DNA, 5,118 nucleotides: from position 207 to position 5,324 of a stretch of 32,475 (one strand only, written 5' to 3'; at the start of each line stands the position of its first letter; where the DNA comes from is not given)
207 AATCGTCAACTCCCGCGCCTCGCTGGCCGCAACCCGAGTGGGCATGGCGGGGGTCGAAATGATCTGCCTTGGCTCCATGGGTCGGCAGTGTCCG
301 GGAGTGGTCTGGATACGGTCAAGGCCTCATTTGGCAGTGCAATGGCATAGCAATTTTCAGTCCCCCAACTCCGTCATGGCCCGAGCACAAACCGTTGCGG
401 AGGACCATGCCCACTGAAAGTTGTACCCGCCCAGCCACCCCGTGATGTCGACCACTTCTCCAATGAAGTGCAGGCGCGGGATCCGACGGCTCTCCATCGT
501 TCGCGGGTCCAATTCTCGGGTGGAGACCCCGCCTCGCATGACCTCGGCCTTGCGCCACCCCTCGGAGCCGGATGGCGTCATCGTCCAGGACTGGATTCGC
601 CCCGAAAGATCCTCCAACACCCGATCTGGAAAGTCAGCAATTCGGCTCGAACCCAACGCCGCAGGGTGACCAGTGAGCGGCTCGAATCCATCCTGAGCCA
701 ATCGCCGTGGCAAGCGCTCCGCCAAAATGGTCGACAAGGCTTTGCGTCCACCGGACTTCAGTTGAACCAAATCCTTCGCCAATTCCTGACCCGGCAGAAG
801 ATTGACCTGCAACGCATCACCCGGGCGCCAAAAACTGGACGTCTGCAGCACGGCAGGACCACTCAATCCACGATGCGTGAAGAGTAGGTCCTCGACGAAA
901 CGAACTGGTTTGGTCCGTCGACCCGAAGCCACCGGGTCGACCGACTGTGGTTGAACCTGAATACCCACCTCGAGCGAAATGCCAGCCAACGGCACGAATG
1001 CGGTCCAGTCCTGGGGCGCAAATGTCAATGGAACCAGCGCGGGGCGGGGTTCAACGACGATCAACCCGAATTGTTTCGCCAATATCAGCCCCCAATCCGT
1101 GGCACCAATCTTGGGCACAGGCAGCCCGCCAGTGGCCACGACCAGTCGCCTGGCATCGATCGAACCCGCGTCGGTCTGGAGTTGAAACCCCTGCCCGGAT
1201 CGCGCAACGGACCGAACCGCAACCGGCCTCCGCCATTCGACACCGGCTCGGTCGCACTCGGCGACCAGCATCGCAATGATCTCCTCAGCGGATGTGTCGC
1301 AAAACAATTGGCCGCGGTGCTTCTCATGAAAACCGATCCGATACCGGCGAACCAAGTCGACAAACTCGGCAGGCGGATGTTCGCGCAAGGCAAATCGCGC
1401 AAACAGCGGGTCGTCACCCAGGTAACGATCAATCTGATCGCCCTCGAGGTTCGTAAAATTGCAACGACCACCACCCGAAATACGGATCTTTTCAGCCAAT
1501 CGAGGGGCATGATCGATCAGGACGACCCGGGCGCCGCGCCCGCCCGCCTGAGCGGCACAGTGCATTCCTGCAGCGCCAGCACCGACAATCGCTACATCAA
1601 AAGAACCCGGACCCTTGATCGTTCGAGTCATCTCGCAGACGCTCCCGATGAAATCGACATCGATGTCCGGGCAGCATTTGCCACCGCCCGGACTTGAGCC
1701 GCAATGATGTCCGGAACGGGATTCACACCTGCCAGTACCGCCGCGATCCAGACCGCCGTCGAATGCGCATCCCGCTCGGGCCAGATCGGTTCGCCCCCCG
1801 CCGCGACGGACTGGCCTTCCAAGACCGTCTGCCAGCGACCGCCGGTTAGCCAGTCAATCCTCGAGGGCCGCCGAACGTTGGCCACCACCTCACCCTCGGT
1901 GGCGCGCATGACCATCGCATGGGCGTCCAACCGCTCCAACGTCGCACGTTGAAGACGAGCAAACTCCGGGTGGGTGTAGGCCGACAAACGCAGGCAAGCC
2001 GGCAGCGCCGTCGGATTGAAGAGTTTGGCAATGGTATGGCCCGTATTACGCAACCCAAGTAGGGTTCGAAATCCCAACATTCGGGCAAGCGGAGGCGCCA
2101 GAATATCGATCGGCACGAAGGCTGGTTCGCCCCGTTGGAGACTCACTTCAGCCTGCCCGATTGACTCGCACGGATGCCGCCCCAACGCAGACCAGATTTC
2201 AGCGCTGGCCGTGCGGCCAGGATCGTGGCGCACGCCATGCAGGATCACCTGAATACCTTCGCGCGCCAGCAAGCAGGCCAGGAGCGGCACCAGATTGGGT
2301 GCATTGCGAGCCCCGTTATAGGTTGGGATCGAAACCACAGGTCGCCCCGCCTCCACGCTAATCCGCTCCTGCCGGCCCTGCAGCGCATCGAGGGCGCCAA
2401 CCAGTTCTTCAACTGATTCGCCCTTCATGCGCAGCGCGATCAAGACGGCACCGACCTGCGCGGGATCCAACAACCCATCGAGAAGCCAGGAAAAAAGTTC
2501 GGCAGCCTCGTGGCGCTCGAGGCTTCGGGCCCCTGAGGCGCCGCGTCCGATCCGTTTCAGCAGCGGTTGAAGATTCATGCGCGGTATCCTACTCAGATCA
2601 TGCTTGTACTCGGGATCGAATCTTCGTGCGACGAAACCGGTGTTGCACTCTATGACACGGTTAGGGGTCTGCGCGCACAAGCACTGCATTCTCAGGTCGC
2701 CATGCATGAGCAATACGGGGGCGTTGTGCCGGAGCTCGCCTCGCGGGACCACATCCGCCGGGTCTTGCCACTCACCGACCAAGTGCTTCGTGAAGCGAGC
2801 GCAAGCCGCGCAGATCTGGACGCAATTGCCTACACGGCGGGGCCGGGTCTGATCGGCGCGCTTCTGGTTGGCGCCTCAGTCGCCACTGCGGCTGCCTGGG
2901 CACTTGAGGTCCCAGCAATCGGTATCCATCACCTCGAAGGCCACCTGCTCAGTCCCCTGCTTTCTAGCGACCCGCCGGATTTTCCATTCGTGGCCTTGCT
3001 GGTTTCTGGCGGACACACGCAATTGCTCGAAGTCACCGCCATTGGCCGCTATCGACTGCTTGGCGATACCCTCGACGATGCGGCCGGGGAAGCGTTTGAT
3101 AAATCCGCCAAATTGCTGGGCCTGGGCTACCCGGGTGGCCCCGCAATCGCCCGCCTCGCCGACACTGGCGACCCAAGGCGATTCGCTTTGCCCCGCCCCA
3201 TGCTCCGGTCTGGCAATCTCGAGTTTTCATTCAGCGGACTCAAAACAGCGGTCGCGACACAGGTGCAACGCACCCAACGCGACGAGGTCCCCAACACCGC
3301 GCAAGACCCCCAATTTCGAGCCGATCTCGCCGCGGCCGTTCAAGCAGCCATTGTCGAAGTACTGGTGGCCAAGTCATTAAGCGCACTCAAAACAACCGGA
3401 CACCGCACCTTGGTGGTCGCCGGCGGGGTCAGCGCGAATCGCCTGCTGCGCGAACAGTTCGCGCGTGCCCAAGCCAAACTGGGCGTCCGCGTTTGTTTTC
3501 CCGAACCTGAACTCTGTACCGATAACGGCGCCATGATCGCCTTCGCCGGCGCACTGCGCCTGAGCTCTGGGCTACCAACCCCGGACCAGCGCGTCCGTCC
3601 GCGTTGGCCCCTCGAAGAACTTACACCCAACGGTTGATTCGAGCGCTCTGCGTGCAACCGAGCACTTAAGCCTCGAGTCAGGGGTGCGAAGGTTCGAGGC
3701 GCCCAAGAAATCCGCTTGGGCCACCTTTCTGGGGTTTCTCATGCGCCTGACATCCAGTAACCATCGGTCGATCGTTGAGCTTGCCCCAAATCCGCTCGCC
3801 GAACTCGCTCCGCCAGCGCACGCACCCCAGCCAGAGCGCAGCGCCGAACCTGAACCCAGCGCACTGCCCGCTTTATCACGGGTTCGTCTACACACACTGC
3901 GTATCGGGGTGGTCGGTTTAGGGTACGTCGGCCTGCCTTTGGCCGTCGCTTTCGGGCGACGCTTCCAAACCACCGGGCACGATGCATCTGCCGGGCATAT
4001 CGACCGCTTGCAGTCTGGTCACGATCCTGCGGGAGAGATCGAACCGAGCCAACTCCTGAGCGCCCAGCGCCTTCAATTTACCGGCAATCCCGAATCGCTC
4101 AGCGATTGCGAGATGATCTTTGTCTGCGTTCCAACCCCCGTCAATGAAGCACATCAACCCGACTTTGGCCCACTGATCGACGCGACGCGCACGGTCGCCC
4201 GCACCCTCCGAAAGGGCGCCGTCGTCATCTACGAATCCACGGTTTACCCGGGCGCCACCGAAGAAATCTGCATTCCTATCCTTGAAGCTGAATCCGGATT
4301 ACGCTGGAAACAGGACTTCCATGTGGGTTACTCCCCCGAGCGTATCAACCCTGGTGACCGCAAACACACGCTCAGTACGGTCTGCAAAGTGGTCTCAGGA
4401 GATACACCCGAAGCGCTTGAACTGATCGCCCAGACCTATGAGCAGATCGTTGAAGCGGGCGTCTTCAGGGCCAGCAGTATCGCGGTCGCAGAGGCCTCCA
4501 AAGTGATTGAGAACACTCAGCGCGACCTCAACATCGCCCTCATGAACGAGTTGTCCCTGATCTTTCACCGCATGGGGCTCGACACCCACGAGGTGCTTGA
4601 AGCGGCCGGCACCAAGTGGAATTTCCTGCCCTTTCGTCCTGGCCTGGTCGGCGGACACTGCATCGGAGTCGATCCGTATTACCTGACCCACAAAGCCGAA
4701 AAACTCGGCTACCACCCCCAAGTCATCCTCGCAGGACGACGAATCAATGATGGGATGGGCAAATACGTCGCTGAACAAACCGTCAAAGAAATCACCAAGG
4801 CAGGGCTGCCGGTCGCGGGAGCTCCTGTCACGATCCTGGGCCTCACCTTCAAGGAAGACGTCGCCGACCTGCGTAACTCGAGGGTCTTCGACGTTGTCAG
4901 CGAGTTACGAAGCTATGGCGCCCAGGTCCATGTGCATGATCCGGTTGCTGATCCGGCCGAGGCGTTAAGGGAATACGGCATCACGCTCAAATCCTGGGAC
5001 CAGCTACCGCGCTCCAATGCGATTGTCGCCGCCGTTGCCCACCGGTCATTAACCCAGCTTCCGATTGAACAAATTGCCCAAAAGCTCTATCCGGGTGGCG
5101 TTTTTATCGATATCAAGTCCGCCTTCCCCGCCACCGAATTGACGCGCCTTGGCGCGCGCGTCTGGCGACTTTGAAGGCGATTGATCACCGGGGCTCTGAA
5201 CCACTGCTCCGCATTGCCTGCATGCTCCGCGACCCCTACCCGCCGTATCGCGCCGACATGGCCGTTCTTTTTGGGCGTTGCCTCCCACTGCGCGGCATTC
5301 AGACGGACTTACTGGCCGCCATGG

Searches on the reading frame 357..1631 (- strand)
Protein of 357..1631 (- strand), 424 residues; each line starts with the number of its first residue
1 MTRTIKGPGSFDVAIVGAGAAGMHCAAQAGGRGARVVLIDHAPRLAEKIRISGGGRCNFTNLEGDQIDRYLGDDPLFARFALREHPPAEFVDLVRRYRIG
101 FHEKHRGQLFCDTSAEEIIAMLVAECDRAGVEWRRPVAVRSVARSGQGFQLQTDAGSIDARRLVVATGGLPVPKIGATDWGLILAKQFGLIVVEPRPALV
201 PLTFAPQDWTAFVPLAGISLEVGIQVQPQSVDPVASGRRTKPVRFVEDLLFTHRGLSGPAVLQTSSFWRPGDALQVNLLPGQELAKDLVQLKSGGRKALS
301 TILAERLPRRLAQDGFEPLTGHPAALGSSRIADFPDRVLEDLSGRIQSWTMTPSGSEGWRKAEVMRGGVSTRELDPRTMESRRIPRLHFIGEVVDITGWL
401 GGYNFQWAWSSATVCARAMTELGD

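Call 23: search_protein_families(library=pfam, proteins=[window:357-1631:-], max_evalue=0.001)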
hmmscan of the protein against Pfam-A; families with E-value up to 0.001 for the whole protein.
window:357-1631:- (424 aa): 11 families
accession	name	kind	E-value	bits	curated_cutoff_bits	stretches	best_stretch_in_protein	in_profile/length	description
PF03486.20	HI0933_like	-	1e-74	251.5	50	1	12-417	2-243/244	HI0933-like protein Rossmann domain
PF22780.1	HI0933_like_1st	-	6.3e-30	104.6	27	1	196-364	1-165/165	HI0933-like protein barrel and H2TH domain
PF07992.20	Pyr_redox_2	-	4.4e-09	36.6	26.1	1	11-41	1-31/291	Pyridine nucleotide-disulphide oxidoreductase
PF01266.30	DAO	-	2.1e-08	34.5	27.9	1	12-113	1-94/353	FAD dependent oxidoreductase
PF13738.12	Pyr_redox_3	-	8.5e-08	32.2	30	1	134-174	99-139/305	Pyridine nucleotide-disulphide oxidoreductase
PF00890.30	FAD_binding_2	-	5e-07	29.7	20.4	1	12-65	1-54/414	FAD binding domain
PF13450.12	NAD_binding_8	-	1.7e-05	25.5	21.9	1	15-45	1-31/68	NAD(P)-binding Rossmann-like domain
PF01134.28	GIDA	-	1.7e-05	24.5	22.1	0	12-42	1-31/391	Glucose inhibited division protein A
PF13454.12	NAD_binding_9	-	3.4e-05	24.3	21.8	1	14-168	1-153/155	FAD-NAD(P)-binding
PF12831.13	FAD_oxidored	-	0.00024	21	27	1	12-45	1-34/416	FAD dependent oxidoreductase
PF01262.27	AlaDh_PNT_C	-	0.0003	20.7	23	1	5-67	23-86/214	Alanine dehydrogenase/PNT, C-terminal domain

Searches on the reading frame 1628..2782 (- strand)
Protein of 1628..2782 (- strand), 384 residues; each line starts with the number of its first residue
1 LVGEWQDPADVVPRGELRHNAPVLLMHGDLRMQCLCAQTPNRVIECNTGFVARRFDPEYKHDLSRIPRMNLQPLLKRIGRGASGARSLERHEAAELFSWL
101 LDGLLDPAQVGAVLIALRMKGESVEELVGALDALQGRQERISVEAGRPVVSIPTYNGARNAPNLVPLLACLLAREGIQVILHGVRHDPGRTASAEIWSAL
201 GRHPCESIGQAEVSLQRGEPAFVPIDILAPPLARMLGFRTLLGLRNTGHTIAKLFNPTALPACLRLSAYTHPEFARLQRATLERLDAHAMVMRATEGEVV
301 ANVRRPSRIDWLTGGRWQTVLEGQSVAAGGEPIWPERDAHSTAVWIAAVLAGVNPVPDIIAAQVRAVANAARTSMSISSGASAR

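Call 23: search_protein_families(library=pfam, proteins=[window:1628-2782:-], max_evalue=0.001)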
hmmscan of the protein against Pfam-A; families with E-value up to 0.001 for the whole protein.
window:1628-2782:- (384 aa): 1 family
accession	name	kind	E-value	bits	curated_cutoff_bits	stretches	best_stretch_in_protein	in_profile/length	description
PF02885.22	Glycos_trans_3N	-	1.3e-14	54.1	26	1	73-135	2-60/63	Glycosyl transferase family, helical bundle domain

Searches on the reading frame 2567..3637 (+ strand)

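Call 23: search_protein_families(library=pfam, proteins=[window:2567-3637:+], max_evalue=0.001)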
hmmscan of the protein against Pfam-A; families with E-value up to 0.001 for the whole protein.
window:2567-3637:+ (356 aa): 2 families
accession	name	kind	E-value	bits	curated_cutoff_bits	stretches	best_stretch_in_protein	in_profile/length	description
PF00814.31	TsaD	-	4.4e-93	312.3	24.8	1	36-326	3-264/264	tRNA N6-adenosine threonylcarbamoyltransferase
PF22521.2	HypF_C_2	-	7e-07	29.7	27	1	244-321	159-236/241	Carbamoyltransferase, Kae1-like Domain, second subdomain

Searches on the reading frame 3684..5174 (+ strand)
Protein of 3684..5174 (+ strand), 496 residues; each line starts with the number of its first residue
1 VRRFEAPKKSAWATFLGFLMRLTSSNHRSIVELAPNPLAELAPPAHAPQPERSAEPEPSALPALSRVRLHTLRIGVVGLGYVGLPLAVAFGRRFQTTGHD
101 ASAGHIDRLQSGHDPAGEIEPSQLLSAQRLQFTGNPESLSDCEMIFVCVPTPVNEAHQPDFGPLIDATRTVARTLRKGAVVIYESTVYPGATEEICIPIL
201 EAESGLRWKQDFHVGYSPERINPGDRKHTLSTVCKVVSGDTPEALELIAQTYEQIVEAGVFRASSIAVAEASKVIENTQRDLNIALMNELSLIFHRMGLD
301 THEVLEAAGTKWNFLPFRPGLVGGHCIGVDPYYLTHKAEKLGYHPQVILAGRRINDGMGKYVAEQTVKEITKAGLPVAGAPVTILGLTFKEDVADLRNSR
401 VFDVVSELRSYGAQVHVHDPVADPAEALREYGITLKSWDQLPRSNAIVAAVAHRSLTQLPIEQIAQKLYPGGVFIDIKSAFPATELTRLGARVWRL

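Call 23: search_protein_families(library=pfam, proteins=[window:3684-5174:+], max_evalue=0.001)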
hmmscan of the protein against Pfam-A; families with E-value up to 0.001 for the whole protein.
window:3684-5174:+ (496 aa): 4 families
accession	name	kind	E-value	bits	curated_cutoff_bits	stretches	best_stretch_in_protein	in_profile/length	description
PF03721.20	UDPG_MGDP_dh_N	-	2.3e-34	119.1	27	1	73-246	2-181/187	UDP-glucose/GDP-mannose dehydrogenase family, NAD binding domain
PF00984.24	UDPG_MGDP_dh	-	8.4e-26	90.3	25.4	1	268-356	2-93/94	UDP-glucose/GDP-mannose dehydrogenase family, central domain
PF03720.21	UDPG_MGDP_dh_C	-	2.2e-21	76.6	30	1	384-480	2-100/103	UDP-glucose/GDP-mannose dehydrogenase family, UDP binding domain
PF03446.21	NAD_binding_2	-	1.3e-06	28.9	21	0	73-195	1-103/161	NAD binding domain of 6-phosphogluconate dehydrogenase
